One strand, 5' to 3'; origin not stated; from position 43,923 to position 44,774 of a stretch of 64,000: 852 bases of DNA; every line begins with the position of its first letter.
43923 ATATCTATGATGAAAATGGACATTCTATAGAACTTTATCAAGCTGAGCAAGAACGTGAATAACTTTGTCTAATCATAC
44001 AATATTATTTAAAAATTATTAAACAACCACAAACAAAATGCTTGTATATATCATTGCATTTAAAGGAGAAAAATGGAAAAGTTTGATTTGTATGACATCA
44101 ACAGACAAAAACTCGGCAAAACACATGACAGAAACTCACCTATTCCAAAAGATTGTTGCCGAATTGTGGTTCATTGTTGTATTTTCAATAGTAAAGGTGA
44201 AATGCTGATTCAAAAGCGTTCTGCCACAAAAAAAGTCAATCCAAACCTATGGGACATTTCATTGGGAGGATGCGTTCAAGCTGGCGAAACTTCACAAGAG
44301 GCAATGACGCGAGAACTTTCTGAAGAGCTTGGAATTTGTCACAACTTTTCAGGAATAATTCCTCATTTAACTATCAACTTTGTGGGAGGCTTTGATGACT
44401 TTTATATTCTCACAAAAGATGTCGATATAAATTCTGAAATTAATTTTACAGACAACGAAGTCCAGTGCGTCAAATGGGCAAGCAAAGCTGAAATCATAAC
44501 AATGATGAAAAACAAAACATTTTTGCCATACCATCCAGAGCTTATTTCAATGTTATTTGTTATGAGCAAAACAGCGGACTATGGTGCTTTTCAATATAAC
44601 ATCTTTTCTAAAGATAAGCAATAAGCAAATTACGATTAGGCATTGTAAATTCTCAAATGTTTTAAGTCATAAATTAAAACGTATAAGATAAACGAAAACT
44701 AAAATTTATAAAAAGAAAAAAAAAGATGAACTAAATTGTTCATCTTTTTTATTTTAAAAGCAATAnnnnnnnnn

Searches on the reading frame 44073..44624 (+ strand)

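Call 8: search_protein_families(library=pfam, proteins=[window:44073-44624:+], max_evalue=0.01)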
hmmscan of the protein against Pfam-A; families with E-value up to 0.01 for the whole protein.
window:44073-44624:+ (183 aa): 2 families
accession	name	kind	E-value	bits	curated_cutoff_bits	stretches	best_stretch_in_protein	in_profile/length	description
PF00293.34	NUDIX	-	4.3e-16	59.6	21.1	1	31-146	4-119/134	NUDIX domain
PF14815.12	NUDIX_4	-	0.0027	17.9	35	1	35-91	3-54/113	NUDIX domain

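Call 80: search_protein_families(library=padloc, proteins=[window:44073-44624:+], max_evalue=0.01)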
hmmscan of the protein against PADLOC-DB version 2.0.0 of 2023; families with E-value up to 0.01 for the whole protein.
window:44073-44624:+ (183 aa): 1 family
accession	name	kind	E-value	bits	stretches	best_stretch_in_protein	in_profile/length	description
PDLC04899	PDC-S07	-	1.7e-11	41.9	1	31-141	7-112/135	-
